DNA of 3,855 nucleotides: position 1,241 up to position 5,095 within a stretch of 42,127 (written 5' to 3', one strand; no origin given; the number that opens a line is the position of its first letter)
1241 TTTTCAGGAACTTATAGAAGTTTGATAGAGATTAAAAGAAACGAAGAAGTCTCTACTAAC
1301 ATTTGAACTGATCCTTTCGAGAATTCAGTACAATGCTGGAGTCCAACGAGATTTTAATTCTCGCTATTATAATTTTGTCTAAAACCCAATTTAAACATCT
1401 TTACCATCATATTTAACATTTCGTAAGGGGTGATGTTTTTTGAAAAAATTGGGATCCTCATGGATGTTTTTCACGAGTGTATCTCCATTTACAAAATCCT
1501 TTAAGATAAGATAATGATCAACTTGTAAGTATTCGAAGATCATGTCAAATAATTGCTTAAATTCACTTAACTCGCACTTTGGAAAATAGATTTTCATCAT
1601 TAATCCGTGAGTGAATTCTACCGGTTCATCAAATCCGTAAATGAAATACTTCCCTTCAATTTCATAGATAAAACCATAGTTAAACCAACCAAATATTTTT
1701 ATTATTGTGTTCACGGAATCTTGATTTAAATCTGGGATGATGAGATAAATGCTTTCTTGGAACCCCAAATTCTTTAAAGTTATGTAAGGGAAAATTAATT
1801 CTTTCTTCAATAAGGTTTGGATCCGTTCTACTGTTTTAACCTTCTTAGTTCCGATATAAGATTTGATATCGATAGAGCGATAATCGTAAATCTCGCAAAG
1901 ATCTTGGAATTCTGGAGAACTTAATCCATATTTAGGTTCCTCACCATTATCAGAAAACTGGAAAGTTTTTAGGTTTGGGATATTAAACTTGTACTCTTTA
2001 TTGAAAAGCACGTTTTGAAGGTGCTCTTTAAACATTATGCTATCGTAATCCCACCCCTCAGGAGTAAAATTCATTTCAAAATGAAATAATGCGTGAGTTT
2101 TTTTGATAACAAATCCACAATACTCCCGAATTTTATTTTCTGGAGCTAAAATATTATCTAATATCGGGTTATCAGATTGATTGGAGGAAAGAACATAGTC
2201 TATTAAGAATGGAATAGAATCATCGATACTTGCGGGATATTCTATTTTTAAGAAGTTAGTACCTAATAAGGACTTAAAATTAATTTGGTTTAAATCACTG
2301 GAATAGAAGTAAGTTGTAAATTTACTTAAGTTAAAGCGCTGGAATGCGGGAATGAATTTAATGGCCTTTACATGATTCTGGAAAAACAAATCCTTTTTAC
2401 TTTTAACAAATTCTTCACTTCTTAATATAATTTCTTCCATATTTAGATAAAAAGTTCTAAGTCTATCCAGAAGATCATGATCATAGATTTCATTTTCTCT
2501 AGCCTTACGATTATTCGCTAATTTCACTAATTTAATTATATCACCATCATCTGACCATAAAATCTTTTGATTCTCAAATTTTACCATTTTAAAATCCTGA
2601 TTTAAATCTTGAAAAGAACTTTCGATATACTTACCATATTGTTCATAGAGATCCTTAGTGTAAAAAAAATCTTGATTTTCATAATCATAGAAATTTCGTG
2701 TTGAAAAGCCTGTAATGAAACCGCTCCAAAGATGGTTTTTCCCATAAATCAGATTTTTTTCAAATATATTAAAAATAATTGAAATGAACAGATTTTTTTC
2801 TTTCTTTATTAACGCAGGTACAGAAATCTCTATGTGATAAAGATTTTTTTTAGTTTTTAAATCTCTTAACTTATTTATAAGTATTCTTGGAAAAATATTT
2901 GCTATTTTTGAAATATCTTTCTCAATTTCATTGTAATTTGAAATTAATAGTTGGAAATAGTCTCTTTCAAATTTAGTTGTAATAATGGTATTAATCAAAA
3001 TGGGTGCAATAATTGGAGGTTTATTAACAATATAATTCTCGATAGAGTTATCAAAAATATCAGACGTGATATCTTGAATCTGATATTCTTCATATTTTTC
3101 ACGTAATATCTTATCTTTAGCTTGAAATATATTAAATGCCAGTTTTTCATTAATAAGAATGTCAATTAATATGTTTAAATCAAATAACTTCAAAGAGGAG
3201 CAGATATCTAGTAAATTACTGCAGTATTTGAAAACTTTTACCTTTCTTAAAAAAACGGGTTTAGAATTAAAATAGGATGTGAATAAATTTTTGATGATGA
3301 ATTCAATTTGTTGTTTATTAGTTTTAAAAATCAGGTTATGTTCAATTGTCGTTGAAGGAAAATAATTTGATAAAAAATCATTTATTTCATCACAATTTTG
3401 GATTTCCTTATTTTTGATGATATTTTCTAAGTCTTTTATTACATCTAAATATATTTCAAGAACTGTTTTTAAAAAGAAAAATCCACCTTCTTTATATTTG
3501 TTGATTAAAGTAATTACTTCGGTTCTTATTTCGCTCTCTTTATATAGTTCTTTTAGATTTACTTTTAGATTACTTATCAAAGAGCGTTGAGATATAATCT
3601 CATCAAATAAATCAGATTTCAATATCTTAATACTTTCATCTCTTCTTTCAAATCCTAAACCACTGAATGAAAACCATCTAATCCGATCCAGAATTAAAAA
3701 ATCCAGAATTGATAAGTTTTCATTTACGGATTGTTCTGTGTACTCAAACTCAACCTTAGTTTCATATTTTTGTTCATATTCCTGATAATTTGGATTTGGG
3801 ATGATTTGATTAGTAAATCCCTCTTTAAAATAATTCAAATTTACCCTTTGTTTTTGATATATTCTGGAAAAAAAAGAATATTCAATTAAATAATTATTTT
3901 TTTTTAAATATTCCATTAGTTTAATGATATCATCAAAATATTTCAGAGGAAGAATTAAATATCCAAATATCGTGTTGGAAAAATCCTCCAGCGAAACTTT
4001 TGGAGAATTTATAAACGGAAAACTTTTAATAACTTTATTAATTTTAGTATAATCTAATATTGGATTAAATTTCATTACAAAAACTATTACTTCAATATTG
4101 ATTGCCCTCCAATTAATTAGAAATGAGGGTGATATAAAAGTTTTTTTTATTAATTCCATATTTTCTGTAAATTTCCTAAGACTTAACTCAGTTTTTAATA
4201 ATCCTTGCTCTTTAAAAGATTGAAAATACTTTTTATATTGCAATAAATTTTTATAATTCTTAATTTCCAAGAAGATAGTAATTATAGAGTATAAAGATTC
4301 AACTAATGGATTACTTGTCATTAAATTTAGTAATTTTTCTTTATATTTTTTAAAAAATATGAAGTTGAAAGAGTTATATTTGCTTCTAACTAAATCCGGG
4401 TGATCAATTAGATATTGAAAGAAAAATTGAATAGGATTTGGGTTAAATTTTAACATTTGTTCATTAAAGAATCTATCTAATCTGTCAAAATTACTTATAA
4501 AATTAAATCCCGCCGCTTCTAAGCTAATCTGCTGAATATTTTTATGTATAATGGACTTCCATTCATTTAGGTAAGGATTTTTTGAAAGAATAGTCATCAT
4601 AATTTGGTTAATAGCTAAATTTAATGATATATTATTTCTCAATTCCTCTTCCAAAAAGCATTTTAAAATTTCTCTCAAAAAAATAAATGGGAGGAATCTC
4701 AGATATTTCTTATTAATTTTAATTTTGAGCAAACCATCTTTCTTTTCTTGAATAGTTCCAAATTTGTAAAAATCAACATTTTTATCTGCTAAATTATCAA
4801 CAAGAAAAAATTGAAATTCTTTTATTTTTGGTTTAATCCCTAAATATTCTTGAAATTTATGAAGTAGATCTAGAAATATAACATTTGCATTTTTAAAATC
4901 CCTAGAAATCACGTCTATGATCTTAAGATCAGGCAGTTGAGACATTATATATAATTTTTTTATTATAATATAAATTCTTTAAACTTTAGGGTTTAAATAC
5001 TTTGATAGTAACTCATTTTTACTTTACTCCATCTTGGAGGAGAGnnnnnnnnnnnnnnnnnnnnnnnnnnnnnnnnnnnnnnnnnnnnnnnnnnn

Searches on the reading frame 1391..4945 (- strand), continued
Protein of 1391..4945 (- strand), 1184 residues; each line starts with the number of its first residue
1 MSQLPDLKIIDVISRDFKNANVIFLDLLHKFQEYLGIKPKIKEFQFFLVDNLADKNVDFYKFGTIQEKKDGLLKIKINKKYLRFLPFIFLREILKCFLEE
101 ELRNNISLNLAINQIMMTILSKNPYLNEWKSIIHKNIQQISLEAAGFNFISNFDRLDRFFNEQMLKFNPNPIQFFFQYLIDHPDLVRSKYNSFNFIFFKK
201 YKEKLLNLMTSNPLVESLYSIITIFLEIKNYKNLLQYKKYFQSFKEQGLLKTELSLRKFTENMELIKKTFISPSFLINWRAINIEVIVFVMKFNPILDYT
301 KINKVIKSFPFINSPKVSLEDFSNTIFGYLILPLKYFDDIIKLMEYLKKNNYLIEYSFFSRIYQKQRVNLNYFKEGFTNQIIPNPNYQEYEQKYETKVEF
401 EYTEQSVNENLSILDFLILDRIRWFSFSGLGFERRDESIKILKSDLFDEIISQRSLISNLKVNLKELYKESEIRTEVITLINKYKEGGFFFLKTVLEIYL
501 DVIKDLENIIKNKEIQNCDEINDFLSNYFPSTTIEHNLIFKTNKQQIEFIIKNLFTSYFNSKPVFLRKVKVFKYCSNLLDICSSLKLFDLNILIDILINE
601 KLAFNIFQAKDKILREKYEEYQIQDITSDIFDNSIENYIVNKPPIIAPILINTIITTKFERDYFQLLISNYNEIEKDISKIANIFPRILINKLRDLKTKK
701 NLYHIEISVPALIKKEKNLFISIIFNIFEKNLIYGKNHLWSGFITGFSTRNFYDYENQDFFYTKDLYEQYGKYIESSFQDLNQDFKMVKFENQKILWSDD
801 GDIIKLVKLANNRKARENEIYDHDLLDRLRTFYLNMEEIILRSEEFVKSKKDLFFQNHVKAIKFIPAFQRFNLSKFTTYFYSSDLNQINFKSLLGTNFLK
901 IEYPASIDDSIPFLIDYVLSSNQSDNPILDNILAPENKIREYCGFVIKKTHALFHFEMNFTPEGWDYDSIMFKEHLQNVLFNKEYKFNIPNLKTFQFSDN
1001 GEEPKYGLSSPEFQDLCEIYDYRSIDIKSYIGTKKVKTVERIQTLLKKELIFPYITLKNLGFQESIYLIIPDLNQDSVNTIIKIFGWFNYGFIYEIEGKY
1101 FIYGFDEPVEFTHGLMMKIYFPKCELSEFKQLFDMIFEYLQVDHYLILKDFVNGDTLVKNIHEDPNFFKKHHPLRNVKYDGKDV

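Call 62: fold_search(model_id=the predicted structure, library=pdb)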
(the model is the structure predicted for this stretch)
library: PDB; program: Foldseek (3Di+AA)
matches with E <= 10: 308; with E <= 0.001: 2
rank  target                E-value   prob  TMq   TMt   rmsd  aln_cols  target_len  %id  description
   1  4czc                  5.6e-04  1.00  0.14  0.42  14.5       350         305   11  Crystal structure of the siroheme decarboxylase NirDL in co-complex with iron-uroporphyrin III analogue (released 2014-07-30)
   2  4ch7                  6.9e-04  1.00  0.14  0.41  14.8       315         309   11  Crystal structure of the siroheme decarboxylase NirDL (released 2014-07-30)
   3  7b8r_B                4.8e-02  0.28  0.08  0.13  23.0       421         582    7  Doxycycline bound structure of bacterial efflux pump. (released 2021-10-20)
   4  22xm_B                8.8e-02  0.08  0.08  0.09  31.1      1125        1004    7  MexBYB-Ka symmetry-like (released 2026-03-11)
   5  8gk4_B                9.2e-02  0.06  0.07  0.08  41.1      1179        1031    8  Multi-drug efflux pump RE-CmeB bound with Chloramphenicol (released 2023-05-31)
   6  5ent_B                1.4e-01  0.18  0.08  0.13  22.8       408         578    8  Minocycline bound structure of bacterial efflux pump. (released 2016-04-06)
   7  5ens_B                1.5e-01  0.20  0.08  0.13  23.1       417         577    8  Rhodamine bound structure of bacterial efflux pump. (released 2016-04-06)
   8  5en5_C                1.5e-01  0.14  0.07  0.12  22.8       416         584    7  Apo structure of bacterial efflux pump. (released 2016-04-06)
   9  3kss                  1.8e-01  0.11  0.07  0.08  31.2       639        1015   12  Structure and Mechanism of the Heavy Metal Transporter CusA (released 2010-09-22)
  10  5yhf                  2.8e-01  0.15  0.10  0.15  28.6       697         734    8  Crystal structure of SecDF in Super-membrane-facing form (released 2018-02-14)
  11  9lyq_B                2.9e-01  0.10  0.07  0.08  29.8       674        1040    8  Structure of RND efflux pump MdtB (released 2025-12-10)
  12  2dbb_B                3.5e-01  0.82  0.09  0.44   6.2       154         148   12  Crystal structure of PH0061 (released 2006-06-15)
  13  7b8s_C                3.8e-01  0.10  0.07  0.12  23.4       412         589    8  Fusidic acid bound structure of bacterial efflux pump. (released 2021-10-20)
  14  5en5_A                4.0e-01  0.12  0.08  0.12  25.0       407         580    8  Apo structure of bacterial efflux pump. (released 2016-04-06)
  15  8qnc                  4.0e-01  0.08  0.06  0.12  23.8       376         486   11  Crystal structure of ancestral L-galactono-1,4-lactone dehydrogenase: A113G variant (released 2024-05-01)
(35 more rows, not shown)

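Call 71: search_protein_families(library=pfam, alignment_id=A3, max_evalue=1)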
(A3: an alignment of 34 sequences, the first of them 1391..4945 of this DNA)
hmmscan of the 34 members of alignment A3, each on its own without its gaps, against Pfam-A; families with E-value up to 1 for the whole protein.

A. member 1, window:1391-4945:- (1184 aa): 0 families

B. families by the number of members that match (of 34 scanned): 22 families
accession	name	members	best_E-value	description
PF22132.1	TilS-like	3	0.17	TilS-like substrate binding domain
PF04761.17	Phage_Treg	1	0.0055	Lactococcus bacteriophage putative transcription regulator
PF16238.11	DUF4897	1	0.0071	Domain of unknown function (DUF4897)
PF20438.3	SpoIVA_middle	1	0.017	Stage IV sporulation protein A, middle domain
PF23030.1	SCAF11-like_C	1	0.023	SCAF11-like, C-terminal domain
PF22560.2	GMT-wHTH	1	0.039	GMT-like wHTH domain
PF19848.4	DUF6323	1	0.077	Family of unknown function (DUF6323)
PF12447.13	DUF3683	1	0.11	Protein of unknown function (DUF3683)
PF17673.6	DUF5532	1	0.12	Family of unknown function (DUF5532)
PF08503.15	DapH_N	1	0.12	Tetrahydrodipicolinate succinyltransferase N-terminal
PF23195.1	UBQLN1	1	0.13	Ubiquilin-1-like domain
PF12320.13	SbcD_C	1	0.14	Type 5 capsule protein repressor C-terminal domain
PF22564.2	HAAS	1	0.19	HAAS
PF00439.30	Bromodomain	1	0.2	Bromodomain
PF03802.19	CitX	1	0.23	Apo-citrate lyase phosphoribosyl-dephospho-CoA transferase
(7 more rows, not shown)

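Call 90: search_protein_families(library=ncbifam, proteins=[window:1391-4945:-], max_evalue=1)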
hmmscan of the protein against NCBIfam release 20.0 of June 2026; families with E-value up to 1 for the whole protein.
window:1391-4945:- (1184 aa): 0 families

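Call 92: search_protein_families(library=padloc, proteins=[window:1391-4945:-], max_evalue=1)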
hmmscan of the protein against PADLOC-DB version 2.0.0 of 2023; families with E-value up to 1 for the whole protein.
window:1391-4945:- (1184 aa): 0 families

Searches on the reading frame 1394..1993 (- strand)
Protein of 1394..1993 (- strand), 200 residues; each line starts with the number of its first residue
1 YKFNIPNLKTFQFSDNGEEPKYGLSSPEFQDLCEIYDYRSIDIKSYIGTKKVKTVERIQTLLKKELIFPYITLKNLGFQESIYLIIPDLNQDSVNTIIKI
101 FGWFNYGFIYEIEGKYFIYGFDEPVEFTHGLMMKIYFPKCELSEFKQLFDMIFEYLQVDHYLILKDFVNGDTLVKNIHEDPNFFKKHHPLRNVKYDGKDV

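Call 83: predict_structure(alignment_id=A6)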
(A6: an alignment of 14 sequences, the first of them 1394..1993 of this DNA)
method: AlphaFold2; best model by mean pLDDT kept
length: 200 residues; sequences in the alignment: 14
mean_pLDDT: 60.4   pTM: 0.41
mean pLDDT of the five models: 60.4, 60.0, 54.2, 53.6, 51.9
residues with pLDDT >= 90: 0; 70-90: 58; 50-70: 88; < 50: 54
segments of 3 or more residues with pLDDT < 50: 1-18, 69-79, 119-121, 166-171, 190-200
pLDDT, mean of each block of 10 residues (from residue 1): 34 43 67 59 60 69 56 38 77 79 63 64 70 69 69 80 57 55 59 41
secondary structure, 60 per line:
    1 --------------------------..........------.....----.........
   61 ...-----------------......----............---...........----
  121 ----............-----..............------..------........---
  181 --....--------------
elements in order: H27-36 H43-47 H52-63 E81-86 H91-102 E106-116 E125-136 H142-155 H170-177 H183-186

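Call 87: fold_search(model_id=the predicted structure, library=pdb)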
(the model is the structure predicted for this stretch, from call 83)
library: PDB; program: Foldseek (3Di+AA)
matches with E <= 10: 1106; with E <= 0.001: 2
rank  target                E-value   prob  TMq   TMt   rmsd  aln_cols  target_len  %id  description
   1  2cyy                  3.4e-04  1.00  0.35  0.43   7.7       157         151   15  Crystal structure of PH1519 from Pyrococcus horikosii OT3 (released 2006-09-19)
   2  1ri7                  7.1e-04  1.00  0.32  0.40   7.7       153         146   15  crystal structure of a protein in the LRP/ASNC family from the hyperthermophilic archaeon Pyrococcus sp. OT3 (released 2004-03-09)
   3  2e1c_MODEL_1_A        1.3e-03  1.00  0.34  0.42   7.6       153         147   15  Structure of Putative HTH-type transcriptional regulator PH1519/DNA Complex (released 2007-12-04)
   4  2dbb_B                1.4e-03  0.99  0.29  0.35   8.1       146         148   10  Crystal structure of PH0061 (released 2006-06-15)
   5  2dbb_A                2.6e-03  0.97  0.27  0.33   8.5       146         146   10  Crystal structure of PH0061 (released 2006-06-15)
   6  4czd_B                3.9e-03  1.00  0.36  0.43   8.3       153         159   13  Sirohaem decarboxylase AhbA/B - an enzyme with structural homology to the Lrp/AsnC transcription factor family that is (released 2014-06-11)
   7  2qz8_A                3.9e-03  0.98  0.31  0.38   7.4       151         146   12  Crystal structure of Mycobacterium tuberculosis Leucine response regulatory protein (LrpA) (released 2007-11-06)
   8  8q90_A                4.2e-03  1.00  0.36  0.44   6.9       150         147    8  Halophilic Lrp transcription factor (released 2024-01-31)
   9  9w4v_A                4.4e-03  0.97  0.29  0.36   8.6       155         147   14  Structure of transcription factor in complex with D-allo-Ile (released 2026-03-25)
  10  1uku                  4.7e-03  0.99  0.28  0.46  10.1       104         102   19  Crystal Structure of Pyrococcus horikoshii CutA1 Complexed with Cu2+ (released 2004-01-13)
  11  4czd_D                4.7e-03  0.99  0.36  0.42   8.1       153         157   13  Sirohaem decarboxylase AhbA/B - an enzyme with structural homology to the Lrp/AsnC transcription factor family that is (released 2014-06-11)
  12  4czd_C                5.6e-03  1.00  0.40  0.53   6.1       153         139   13  Sirohaem decarboxylase AhbA/B - an enzyme with structural homology to the Lrp/AsnC transcription factor family that is (released 2014-06-11)
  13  8pin_A                6.4e-03  0.97  0.28  0.15  12.5       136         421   18  Crystal structure of Ser33 (released 2025-01-15)
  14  7fby                  6.4e-03  0.97  0.31  0.37   7.5       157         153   10  Crystal Structure of PH0140 from Pyrococcus horikosii OT3 (released 2022-07-20)
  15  2e66_A                8.1e-03  0.99  0.29  0.47  10.0       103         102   17  Crystal Structure Of CutA1 From Pyrococcus Horikoshii OT3, Mutation D60A (released 2007-06-26)
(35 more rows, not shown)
